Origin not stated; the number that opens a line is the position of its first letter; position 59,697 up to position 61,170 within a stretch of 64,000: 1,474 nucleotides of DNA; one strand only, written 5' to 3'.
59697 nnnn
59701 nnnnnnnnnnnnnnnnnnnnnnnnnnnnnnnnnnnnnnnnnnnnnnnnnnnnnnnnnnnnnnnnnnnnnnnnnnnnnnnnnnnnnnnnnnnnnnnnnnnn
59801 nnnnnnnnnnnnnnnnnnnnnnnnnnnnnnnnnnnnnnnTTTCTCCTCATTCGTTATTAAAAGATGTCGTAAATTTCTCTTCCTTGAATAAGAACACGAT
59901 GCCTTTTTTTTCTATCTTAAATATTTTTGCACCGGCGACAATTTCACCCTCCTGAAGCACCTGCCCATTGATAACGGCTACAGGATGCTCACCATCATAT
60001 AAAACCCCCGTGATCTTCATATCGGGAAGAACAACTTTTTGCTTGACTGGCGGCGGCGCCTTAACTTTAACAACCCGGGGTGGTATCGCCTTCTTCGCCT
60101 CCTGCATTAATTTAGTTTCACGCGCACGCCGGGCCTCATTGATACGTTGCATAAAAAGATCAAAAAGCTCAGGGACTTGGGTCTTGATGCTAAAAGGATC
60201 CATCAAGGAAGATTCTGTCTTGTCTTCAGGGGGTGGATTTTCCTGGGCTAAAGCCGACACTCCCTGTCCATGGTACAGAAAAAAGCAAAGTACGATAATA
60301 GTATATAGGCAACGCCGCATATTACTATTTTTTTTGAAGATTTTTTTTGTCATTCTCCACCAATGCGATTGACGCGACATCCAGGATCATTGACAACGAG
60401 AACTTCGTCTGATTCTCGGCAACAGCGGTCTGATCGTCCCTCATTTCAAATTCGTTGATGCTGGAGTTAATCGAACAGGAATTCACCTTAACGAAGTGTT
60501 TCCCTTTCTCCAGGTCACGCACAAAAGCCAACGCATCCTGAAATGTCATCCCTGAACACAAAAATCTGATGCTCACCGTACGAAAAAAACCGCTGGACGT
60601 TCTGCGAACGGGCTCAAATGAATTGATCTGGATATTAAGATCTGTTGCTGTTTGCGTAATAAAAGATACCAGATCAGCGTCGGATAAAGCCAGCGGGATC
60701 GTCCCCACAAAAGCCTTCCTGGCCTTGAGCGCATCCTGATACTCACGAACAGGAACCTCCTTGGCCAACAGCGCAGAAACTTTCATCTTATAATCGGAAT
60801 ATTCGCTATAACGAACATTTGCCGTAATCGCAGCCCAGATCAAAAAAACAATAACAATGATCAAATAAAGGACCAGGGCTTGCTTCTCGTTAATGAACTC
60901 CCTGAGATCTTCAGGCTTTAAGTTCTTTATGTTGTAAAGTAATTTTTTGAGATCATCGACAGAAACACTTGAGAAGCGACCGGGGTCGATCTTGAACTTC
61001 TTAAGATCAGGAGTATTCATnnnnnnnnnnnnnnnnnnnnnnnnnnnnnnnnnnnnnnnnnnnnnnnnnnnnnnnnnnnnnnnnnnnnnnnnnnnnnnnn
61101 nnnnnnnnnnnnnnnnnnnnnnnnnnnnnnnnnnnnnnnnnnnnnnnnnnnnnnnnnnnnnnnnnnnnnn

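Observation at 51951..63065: Complete T2SS / type IV pilus-like locus with seven tandem pilins and no peptidase or retraction ATPase in the window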

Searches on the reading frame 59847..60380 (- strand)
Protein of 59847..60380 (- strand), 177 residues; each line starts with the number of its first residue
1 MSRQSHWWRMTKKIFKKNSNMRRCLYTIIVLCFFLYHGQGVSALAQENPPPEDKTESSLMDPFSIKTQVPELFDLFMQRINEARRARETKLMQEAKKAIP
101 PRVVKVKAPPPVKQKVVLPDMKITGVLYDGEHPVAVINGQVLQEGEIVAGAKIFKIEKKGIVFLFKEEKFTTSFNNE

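Call 4: search_protein_families(library=pfam, proteins=[window:59847-60380:-], max_evalue=0.01)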
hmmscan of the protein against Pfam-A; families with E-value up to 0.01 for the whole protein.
window:59847-60380:- (177 aa): 2 families
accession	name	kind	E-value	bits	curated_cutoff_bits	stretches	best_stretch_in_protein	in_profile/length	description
PF16537.11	T2SSB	-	6.5e-07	29.3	28.4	1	118-171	1-57/60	Type II secretion system protein B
PF23862.1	CdsD_C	-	0.00018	21.9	27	1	122-167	4-49/56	CdsD C-terminal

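Call 6: search_protein_families(library=ncbifam, proteins=[window:59847-60380:-], max_evalue=0.01)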
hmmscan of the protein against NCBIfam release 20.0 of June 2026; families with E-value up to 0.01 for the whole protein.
window:59847-60380:- (177 aa): 1 family
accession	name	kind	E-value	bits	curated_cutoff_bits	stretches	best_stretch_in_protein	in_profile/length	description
TIGR02500.1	type_III_yscD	equivalog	0.0017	17.4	86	1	81-170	317-409/413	type III secretion system inner membrane ring subunit SctD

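Call 48: search_solved_structures(query=A3, max_evalue=10)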
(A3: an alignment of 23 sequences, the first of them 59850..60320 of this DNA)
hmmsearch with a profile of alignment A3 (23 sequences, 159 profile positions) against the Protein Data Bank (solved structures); distinct sequences matched with E-value up to 10: 6.
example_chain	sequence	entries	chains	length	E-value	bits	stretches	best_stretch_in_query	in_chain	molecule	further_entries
3oss_C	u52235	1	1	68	0.014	18.5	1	97-150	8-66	TYPE 2 SECRETION SYSTEM, GSPC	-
7oio_A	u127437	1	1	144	0.018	18.1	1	88-154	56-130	General secretion pathway protein C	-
4wfw_A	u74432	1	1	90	0.44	13.6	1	112-150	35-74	General secretion pathway protein B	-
8ygd_X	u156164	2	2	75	1.9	11.6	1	108-129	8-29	1-deoxy-D-xylulose-5-phosphate synthase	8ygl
3io4_A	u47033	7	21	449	2.9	11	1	14-96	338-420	Maltose-binding periplasmic protein,Huntingtin fusion protein | Maltose-binding periplasmic protein, HUNTINGTIN FUSION PROTEIN | Maltose-binding protein, huntin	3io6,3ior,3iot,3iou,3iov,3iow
4fe8_A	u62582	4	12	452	9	9.4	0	14-94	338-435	Maltose-binding periplasmic protein,Huntingtin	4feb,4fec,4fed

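Call 72: search_protein_families(library=pfam, alignment_id=A3, max_evalue=0.1)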
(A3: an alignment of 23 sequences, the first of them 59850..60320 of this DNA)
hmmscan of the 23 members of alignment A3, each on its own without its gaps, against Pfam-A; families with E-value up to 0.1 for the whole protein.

A. member 1, window:59850-60320:- (157 aa): 2 families
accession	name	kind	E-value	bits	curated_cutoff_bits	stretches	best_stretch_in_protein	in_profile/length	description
PF16537.11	T2SSB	-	5.1e-07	29.7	28.4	1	98-151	1-57/60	Type II secretion system protein B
PF23862.1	CdsD_C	-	0.00015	22.2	27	1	102-147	4-49/56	CdsD C-terminal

B. families by the number of members that match (of 23 scanned): 9 families
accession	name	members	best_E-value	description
PF16537.11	T2SSB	20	4e-07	Type II secretion system protein B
PF23862.1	CdsD_C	11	1.2e-05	CdsD C-terminal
PF23893.1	Y4YQ_C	6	0.0045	Uncharacterised protein Y4YQ C-terminal domain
PF11356.14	T2SSC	1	7.6e-05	Type II secretion system protein C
PF13464.11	RodZ_C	1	0.0038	RodZ C-terminal domain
PF03293.19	Pox_RNA_pol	1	0.0097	Poxvirus DNA-directed RNA polymerase, 18 kD subunit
PF05308.16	Mito_fiss_reg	1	0.042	Mitochondrial fission regulator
PF24890.1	ALN_composite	1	0.05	Allantoinase, composite domain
PF04351.19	PilP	1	0.091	Pilus assembly protein, PilP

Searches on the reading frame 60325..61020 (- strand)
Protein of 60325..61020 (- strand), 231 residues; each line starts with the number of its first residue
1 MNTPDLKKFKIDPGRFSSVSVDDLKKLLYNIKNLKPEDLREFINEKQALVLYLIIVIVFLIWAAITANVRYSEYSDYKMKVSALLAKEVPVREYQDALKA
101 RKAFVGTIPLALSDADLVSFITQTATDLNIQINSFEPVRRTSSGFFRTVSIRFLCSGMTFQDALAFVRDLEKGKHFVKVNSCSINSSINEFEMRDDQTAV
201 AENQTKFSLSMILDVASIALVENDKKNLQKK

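Call 4: search_protein_families(library=pfam, proteins=[window:60325-61020:-], max_evalue=0.01)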
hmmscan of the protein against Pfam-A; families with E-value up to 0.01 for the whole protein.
window:60325-61020:- (231 aa): 2 families
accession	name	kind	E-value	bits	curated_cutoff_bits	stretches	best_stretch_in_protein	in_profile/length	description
PF10741.14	T2SSM_b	-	0.00047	20.5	21.7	1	100-215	2-107/111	Type II secretion system (T2SS), protein M subtype b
PF04350.18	PilO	-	0.0027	18.3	22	1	103-190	41-127/145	Pilus assembly protein, PilO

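Call 6: search_protein_families(library=ncbifam, proteins=[window:60325-61020:-], max_evalue=0.01)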
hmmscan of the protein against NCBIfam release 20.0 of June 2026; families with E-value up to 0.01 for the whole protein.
window:60325-61020:- (231 aa): 1 family
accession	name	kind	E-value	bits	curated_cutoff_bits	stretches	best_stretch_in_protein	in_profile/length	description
NF040576.1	T2SS_GspM_XpsM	equivalog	8.4e-05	22.3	60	1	49-190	10-156/180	type II secretion system protein GspM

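Call 47: search_solved_structures(query=A2, max_evalue=10)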
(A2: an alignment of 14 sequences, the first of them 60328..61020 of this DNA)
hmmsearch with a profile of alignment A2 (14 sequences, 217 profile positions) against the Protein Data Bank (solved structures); distinct sequences matched with E-value up to 10: 6.
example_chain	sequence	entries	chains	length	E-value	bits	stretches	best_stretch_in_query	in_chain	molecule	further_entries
5llu_A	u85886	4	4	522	0.066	16.1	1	17-54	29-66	Excitatory amino acid transporter 1,Neutral amino acid transporter B(0),Excitatory amino a | Excitatory amino acid transporter 1, Neutral amino acid transporter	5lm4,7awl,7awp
7awq_A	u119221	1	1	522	0.066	16.1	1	17-54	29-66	Excitatory amino acid transporter 1,Neutral amino acid transporter B(0),Excitatory amino a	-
5llm_A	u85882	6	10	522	0.066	16.1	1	17-54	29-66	Excitatory amino acid transporter 1,Neutral amino acid transporter B(0),Excitatory amino a | EAAT1 thermostabilized mutant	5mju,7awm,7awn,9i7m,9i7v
7npw_A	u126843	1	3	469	0.71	12.7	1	19-61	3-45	Excitatory amino acid transporter 1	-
5nik_D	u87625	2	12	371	1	12.2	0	36-74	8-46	Macrolide export protein MacA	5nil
9qgy_G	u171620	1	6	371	1.7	11.5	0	36-74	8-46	Macrolide export protein MacA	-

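Call 71: search_protein_families(library=pfam, alignment_id=A2, max_evalue=0.1)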
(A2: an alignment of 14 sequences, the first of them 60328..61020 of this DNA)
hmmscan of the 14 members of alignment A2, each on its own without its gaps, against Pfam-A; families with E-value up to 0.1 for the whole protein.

A. member 1, window:60328-61020:- (231 aa): 2 families
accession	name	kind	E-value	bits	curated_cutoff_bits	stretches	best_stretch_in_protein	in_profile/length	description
PF10741.14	T2SSM_b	-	0.00047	20.5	21.7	1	100-215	2-107/111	Type II secretion system (T2SS), protein M subtype b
PF04350.18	PilO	-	0.0027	18.3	22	1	103-190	41-127/145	Pilus assembly protein, PilO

B. families by the number of members that match (of 14 scanned): 15 families
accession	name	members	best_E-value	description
PF04350.18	PilO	7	9.8e-05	Pilus assembly protein, PilO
PF10741.14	T2SSM_b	5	0.00047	Type II secretion system (T2SS), protein M subtype b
PF24311.1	THSD1_D3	1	0.0032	THSD1 third Ig-like domain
PF25398.1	CUX1_N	1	0.013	CUX1-like, N-terminal tRNA-binding arm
PF05531.17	NPV_P10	1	0.016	Nucleopolyhedrovirus P10 protein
PF17452.7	YnfE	1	0.02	Uncharacterized YnfE-like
PF01733.24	Nucleoside_tran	1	0.038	Nucleoside transporter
PF04977.20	DivIC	1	0.047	Septum formation initiator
PF06305.16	LapA_dom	1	0.06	Lipopolysaccharide assembly protein A domain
PF02520.22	ANIS5_cation-bd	1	0.07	SXP/RAL-2 family protein Ani s 5-like, metal-binding domain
PF13314.11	DUF4083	1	0.072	Domain of unknown function (DUF4083)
PF24073.1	DUF7365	1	0.075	Coiled-coil region of unknown function (DUF7365)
PF24264.1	DUF7465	1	0.088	Family of unknown function (DUF7465)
PF19701.4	DUF6199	1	0.091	Family of unknown function (DUF6199)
PF03467.21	Smg4_UPF3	1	0.095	Smg-4/UPF3 family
